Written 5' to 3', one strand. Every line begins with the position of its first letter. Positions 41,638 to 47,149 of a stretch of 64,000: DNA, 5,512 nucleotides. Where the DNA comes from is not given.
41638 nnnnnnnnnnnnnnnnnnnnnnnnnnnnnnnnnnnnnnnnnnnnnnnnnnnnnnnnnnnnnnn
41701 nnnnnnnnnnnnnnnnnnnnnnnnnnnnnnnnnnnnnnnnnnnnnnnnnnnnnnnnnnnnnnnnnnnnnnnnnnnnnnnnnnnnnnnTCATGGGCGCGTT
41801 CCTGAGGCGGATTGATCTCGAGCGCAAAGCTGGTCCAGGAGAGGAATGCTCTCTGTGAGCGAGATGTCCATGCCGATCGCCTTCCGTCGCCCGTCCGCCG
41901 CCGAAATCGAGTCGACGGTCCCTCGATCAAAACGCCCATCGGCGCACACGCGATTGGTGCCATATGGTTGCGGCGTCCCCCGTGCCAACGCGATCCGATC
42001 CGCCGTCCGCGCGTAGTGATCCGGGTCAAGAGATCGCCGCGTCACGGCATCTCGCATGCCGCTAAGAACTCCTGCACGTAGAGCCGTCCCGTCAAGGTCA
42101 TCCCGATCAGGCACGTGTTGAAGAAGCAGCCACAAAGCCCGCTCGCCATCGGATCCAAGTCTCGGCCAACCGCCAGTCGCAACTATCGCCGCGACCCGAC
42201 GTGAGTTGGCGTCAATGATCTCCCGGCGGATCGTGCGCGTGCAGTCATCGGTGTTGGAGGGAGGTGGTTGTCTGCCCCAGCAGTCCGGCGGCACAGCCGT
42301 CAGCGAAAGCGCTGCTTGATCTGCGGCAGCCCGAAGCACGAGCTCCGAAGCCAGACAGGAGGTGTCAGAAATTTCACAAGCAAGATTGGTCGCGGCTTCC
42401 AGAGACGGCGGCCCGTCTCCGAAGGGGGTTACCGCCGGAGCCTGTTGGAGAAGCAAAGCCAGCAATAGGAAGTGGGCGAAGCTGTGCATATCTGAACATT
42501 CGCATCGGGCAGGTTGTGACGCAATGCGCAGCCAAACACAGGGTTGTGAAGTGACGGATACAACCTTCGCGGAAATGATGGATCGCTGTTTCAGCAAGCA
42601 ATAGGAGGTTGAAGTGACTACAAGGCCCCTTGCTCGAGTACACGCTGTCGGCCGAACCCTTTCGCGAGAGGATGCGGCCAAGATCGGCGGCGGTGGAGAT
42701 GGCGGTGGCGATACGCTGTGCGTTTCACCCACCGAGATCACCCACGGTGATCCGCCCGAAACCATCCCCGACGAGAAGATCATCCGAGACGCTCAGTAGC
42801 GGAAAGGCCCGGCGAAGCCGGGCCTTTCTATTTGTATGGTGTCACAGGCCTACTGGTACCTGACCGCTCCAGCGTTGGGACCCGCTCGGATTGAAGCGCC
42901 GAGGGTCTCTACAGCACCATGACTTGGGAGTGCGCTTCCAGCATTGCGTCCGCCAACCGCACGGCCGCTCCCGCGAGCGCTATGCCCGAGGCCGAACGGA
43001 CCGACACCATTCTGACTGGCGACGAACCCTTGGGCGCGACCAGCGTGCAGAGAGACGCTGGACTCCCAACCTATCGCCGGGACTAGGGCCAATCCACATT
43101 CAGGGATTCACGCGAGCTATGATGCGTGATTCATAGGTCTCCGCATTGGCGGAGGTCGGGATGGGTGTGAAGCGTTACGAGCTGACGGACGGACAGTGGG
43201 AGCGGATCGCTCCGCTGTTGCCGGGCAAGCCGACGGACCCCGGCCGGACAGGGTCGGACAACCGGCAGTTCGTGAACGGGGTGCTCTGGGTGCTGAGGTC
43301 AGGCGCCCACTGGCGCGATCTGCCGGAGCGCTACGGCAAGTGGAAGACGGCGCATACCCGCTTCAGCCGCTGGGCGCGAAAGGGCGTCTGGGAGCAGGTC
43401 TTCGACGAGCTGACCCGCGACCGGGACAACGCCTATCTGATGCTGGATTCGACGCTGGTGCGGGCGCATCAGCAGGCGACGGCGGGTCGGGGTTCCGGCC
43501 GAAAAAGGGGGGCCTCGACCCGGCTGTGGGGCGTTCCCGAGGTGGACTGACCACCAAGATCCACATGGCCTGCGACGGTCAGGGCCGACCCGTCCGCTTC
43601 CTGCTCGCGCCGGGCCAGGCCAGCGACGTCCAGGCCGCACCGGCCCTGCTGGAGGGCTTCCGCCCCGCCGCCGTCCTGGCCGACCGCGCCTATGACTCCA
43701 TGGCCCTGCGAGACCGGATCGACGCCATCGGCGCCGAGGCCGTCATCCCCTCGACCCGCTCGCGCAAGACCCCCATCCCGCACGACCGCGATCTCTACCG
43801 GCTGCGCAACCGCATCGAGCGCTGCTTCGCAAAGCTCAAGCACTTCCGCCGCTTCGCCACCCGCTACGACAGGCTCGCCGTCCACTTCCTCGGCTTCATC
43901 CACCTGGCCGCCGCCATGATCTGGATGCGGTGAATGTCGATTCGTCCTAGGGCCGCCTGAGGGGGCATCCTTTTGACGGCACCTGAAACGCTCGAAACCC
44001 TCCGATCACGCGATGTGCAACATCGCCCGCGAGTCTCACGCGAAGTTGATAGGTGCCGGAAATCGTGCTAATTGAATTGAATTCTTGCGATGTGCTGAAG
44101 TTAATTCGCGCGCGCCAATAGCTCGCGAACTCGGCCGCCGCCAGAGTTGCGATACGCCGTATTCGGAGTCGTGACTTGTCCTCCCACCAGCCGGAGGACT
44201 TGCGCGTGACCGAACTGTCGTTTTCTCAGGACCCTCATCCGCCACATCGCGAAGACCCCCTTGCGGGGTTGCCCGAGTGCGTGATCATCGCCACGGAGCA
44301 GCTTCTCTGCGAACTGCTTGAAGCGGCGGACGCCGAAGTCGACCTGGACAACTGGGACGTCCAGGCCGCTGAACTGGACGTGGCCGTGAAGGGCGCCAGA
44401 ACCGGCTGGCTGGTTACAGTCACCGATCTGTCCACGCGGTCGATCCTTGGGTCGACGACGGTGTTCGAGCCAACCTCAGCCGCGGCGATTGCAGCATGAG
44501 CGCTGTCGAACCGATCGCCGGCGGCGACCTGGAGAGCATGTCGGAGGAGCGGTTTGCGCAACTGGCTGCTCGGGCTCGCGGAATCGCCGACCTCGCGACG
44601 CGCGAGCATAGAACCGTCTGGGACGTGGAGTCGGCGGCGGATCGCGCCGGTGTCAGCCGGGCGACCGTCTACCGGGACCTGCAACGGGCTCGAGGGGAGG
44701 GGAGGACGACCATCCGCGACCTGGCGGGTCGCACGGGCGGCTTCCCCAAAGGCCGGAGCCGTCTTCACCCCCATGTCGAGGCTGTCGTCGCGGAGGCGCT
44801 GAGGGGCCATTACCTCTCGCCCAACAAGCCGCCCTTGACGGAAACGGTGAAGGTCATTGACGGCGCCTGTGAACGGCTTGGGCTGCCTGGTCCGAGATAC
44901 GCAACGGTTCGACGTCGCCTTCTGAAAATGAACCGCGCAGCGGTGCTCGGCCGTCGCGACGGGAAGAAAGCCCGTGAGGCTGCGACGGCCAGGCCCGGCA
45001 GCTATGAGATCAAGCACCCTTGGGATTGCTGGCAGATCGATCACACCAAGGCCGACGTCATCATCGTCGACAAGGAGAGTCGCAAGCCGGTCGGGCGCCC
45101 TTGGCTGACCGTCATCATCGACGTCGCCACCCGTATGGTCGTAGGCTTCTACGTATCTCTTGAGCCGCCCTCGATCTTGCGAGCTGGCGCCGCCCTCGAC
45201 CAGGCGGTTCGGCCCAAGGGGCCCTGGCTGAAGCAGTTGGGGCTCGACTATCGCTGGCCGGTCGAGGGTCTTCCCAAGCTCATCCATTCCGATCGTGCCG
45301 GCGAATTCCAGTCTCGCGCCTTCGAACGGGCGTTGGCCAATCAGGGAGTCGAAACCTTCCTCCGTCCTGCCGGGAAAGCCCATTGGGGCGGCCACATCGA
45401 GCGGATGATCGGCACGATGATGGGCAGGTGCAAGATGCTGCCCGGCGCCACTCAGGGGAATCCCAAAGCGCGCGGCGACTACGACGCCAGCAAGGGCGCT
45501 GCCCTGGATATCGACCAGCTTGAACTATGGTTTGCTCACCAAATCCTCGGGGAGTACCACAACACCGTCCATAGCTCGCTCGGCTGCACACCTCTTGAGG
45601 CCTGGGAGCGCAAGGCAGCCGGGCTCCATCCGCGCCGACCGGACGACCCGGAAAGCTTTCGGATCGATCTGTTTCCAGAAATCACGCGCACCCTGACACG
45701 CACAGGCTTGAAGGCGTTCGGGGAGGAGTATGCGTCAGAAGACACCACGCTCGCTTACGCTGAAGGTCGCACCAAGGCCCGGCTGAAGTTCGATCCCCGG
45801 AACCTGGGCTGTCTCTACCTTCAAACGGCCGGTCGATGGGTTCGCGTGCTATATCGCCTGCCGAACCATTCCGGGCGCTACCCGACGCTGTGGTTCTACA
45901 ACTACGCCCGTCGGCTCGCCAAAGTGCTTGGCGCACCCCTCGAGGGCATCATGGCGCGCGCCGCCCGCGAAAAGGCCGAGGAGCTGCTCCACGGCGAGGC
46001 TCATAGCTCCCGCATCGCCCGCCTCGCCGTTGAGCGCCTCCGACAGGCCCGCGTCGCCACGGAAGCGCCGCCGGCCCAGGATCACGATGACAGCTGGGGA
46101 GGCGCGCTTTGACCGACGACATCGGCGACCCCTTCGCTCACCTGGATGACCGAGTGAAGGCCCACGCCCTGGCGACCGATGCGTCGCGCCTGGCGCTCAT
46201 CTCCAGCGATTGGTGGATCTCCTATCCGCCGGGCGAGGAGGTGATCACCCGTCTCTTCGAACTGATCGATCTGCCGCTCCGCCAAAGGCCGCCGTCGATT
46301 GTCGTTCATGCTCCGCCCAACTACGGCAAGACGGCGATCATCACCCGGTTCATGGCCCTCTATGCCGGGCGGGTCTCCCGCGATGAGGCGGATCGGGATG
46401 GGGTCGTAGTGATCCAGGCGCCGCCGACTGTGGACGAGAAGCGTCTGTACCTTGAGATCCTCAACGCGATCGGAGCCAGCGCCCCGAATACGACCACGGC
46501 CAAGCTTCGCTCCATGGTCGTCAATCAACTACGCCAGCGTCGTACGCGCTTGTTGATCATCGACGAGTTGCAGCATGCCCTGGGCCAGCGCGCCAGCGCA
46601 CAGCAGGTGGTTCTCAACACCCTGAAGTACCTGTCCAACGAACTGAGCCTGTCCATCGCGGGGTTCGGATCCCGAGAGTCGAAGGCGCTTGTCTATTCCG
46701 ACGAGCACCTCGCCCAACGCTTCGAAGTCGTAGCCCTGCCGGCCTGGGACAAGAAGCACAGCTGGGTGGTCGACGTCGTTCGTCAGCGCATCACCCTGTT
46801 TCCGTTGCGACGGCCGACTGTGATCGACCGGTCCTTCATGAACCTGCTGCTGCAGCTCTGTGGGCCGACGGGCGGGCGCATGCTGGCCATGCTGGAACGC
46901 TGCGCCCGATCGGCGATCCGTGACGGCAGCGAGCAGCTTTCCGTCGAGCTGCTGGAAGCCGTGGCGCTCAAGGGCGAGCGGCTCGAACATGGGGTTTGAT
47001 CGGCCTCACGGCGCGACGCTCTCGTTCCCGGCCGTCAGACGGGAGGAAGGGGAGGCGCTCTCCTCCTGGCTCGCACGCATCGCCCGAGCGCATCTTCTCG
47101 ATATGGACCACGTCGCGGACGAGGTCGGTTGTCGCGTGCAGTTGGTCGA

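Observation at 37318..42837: Graspetide-type RiPP gene cluster with a PCAT exporter in a high-GC alphaproteobacterium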

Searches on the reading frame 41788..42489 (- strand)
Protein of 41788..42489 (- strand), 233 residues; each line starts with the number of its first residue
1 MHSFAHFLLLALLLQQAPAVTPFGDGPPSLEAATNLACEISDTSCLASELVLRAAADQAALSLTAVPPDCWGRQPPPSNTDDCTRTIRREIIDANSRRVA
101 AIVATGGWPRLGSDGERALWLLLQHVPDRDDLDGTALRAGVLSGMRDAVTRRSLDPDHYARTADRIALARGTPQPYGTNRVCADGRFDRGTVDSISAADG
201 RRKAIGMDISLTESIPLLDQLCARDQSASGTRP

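Call 29: search_solved_structures(query=window:41788-42489:-, max_evalue=1)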
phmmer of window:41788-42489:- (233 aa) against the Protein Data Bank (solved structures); distinct sequences matched with E-value up to 1: 0.

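Call 37: find_homologous_proteins(query=window:41788-42489:-)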
Query window:41788-42489:- (233 aa): 2 proteins with E <= 0.001 among 3471 candidates.
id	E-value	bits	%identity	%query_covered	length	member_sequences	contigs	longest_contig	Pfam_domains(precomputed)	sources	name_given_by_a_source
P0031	9.7e-148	508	99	100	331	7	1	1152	PF20329.3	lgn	-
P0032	3.6e-6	45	38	45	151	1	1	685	PF20329.3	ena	-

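Call 40: find_homologous_proteins(query=A2, max_evalue=0.001)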
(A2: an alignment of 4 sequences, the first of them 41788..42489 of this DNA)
Query A2 (4 sequences) (233 aa, profile of the alignment): 8 proteins with E <= 0.001 among 8000 candidates.
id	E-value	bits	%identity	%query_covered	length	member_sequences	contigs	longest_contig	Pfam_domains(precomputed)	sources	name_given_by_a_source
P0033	2.0e-100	353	34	85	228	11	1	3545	PF20329.3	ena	-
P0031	2.3e-96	340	99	100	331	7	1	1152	PF20329.3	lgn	-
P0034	4.1e-83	296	37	56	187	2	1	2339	PF20329.3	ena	-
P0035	1.2e-82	295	35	98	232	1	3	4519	PF20329.3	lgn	-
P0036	4.4e-81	290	36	81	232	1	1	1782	PF20329.3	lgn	-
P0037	3.7e-78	280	34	98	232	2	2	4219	PF20329.3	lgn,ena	-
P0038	8.9e-30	122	40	29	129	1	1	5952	-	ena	-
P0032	8.9e-8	50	38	45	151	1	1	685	PF20329.3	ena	-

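Call 46: search_protein_representatives(protein=window:41788-42489:-)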
Query: 233 residues. Proteins with E-value up to 0.001 (for the whole library): 1162; up to 1e-10: 25; up to 1e-30: 4. The best 150 are listed.
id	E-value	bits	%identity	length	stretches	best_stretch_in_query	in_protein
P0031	3.1e-148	507.7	99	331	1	1-233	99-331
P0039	4.6e-35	137.5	38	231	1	10-227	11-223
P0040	1.7e-33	132.4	41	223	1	9-229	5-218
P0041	1.6e-32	129.2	41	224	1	8-225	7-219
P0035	4.5e-27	111.3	36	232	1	7-228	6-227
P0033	1.7e-22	96.4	34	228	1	15-227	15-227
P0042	6.9e-19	84.6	52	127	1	138-223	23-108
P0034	2.3e-17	79.6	34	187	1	83-227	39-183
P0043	1.3e-16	77.1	31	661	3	79-208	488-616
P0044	7.8e-16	74.6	33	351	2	89-210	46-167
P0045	3.5e-15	72.4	33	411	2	87-207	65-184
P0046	8.2e-15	71.2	34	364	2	94-214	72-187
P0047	2.1e-14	69.9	33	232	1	36-217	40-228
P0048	3.6e-14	69.1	33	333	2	98-208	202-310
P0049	4.7e-13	65.5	34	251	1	30-209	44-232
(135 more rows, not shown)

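Call 47: predict_structure(alignment_id=A3)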
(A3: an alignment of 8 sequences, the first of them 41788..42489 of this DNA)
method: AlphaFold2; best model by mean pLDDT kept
length: 233 residues; sequences in the alignment: 8
mean_pLDDT: 84.2   pTM: 0.79
mean pLDDT of the five models: 84.2, 82.7, 82.2, 81.8, 79.6
residues with pLDDT >= 90: 145; 70-90: 39; 50-70: 30; < 50: 19
segments of 3 or more residues with pLDDT < 50: 13-26, 231-233
pLDDT, mean of each block of 10 residues (from residue 1): 54 44 50 85 95 89 61 60 81 93 91 97 92 92 97 98 97 97 96 98 98 98 87 42
secondary structure, 60 per line:
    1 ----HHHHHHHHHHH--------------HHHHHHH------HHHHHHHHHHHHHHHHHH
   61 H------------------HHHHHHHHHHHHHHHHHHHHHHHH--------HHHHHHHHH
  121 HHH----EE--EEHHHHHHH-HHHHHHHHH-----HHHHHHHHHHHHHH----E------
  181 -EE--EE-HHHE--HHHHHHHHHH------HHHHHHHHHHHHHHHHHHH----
elements in order: H5-15 H30-36 H43-61 H80-103 H112-123 H134-140 H142-150 H156-169 H195-204 H211-229

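Call 50: fold_search(model_id=the predicted structure, library=pdb)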
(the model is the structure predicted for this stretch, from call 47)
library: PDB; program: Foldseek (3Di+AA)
matches with E <= 10: 124; with E <= 0.001: 0
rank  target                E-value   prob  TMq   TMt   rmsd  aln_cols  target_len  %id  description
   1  6yxj_B                1.2e+00  0.11  0.19  0.20  13.6       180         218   14  Crystal structure of SARS-CoV macrodomain II in complex with human Paip1 (released 2021-03-17)
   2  8k83_A                1.8e+00  0.16  0.26  0.32  13.4       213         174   13  De novo design protein -N2 (released 2024-07-31)
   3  4u6u_D                1.8e+00  0.11  0.23  0.20  18.8       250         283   15  Crystal Structure of the Cog5-Cog7 complex from Kluyveromyces lactis (released 2014-10-22)
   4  2bq0_B                2.3e+00  0.13  0.26  0.26   9.5       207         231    9  14-3-3 Protein Beta (Human) (released 2005-05-06)
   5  2bap_A                2.5e+00  0.11  0.24  0.20  10.0       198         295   15  Crystal structure of the N-terminal mDia1 Armadillo Repeat Region and Dimerisation Domain in complex with the mDia1 au (released 2006-03-07)
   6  2bf0                  2.5e+00  0.05  0.15  0.23  13.7       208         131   10  crystal structure of the rpr of pcf11 (released 2005-01-18)
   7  5e57_C                2.6e+00  0.10  0.21  0.23  12.5       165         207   18  Crystal structure of Mycobacterium smegmatis AmtR (released 2016-09-28)
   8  9k84_A                2.6e+00  0.10  0.23  0.25  10.7       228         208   10  Cryo-EM structure of designed zinc-induced filament Fiber-n6-Zn1-HEHE-44 (released 2025-10-29)
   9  9dbf                  2.6e+00  0.08  0.26  0.21  13.2       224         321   16  Zn-Bound Structure of a Single-Chain Tet4 Variant with an L42W Mutation (released 2025-08-06)
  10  5lg4_A                2.6e+00  0.07  0.19  0.22  17.0       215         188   11  Crystal structure of the Sec3/Sso2 complex at 2.9 angstrom resolution (released 2017-02-08)
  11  2id3_A                2.6e+00  0.05  0.16  0.19  15.1       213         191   15  Crystal structure of transcriptional regulator SCO5951 from Streptomyces coelicolor A3(2) (released 2006-10-17)
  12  9k85_A                2.9e+00  0.06  0.19  0.20  15.7       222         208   12  Cryo-EM structure of designed zinc-induced filament Fiber-n6-Zn1-HEHE-46 (released 2025-10-29)
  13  4zq0_A                3.0e+00  0.13  0.30  0.30  10.6       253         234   16  crystal structure of Giardia 14-3-3 in complex with the phosphopeptide A8Ap (released 2016-03-30)
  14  8vyp_B                3.0e+00  0.11  0.29  0.30  10.4       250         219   11  Cryo-EM Structure of the BRAF V600E monomer (released 2025-05-28)
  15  3pja_E                3.0e+00  0.08  0.24  0.25  16.5       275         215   11  Crystal structure of human C3PO complex (released 2011-05-11)
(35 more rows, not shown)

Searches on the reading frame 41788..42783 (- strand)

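Call 3: search_protein_families(library=pfam, proteins=[window:41788-42783:-], max_evalue=0.01)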
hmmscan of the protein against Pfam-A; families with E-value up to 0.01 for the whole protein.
window:41788-42783:- (331 aa): 1 family
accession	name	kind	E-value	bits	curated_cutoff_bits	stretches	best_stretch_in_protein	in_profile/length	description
PF20329.3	DUF6624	-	6.8e-06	26.1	27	1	189-317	40-165/173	Family of unknown function (DUF6624)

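Call 4: search_protein_families(library=ncbifam, proteins=[window:41788-42783:-], max_evalue=0.01)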
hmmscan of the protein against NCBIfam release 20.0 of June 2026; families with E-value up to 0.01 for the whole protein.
window:41788-42783:- (331 aa): 0 families

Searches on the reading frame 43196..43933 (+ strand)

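Call 73: search_protein_families(library=pfam, proteins=[window:43196-43933:+], max_evalue=0.01)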
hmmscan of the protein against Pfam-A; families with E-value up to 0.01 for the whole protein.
window:43196-43933:+ (245 aa): 3 families
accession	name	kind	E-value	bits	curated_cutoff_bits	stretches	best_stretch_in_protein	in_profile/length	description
PF01609.27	DDE_Tnp_1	-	2.6e-18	67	23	1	112-241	30-198/200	Transposase DDE domain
PF13586.12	DDE_Tnp_1_2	-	1.8e-12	47.9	29.2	1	160-245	1-86/86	Transposase DDE domain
PF13612.12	DDE_Tnp_1_3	-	0.00026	21.4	27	1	120-218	46-145/155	Transposase DDE domain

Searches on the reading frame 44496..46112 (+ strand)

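Call 73: search_protein_families(library=pfam, proteins=[window:44496-46112:+], max_evalue=0.01)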
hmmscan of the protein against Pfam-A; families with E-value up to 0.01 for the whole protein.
window:44496-46112:+ (538 aa): 3 families
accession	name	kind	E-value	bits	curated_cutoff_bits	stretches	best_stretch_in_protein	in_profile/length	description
PF00665.32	rve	-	3.2e-08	34.2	32.6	1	174-291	3-98/102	Integrase core domain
PF09039.17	HTH_Tnp_Mu_2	-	0.00049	20.6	20.5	1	96-159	34-98/109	Mu DNA binding, I gamma subdomain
PF13011.12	LZ_Tnp_IS481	-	0.004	17.9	22.2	0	19-85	5-69/85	leucine-zipper of insertion element IS481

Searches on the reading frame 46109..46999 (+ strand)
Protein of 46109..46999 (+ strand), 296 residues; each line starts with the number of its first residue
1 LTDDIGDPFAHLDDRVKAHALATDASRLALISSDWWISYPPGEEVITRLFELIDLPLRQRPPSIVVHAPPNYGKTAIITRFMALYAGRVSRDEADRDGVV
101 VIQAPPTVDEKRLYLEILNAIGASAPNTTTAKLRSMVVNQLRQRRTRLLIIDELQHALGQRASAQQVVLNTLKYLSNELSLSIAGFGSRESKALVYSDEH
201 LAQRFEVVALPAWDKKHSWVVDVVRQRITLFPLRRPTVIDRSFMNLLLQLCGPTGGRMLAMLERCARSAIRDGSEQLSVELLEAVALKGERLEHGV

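Call 73: search_protein_families(library=pfam, proteins=[window:46109-46999:+], max_evalue=0.01)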
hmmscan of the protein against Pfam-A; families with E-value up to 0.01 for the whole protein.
window:46109-46999:+ (296 aa): 4 families
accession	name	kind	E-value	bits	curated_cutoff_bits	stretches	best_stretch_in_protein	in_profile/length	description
PF05621.17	TniB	-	1e-47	162.5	22.4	1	27-214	1-188/189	Bacterial TniB protein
PF13401.12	AAA_22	-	1.5e-16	61.3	27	1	60-187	4-122/130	AAA domain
PF13191.12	AAA_16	-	7e-06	27.1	32.6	1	43-177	6-157/167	AAA ATPase domain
PF01637.24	ATPase_2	-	0.0056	16.9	33.2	0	62-219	21-188/225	ATPase domain predominantly from Archaea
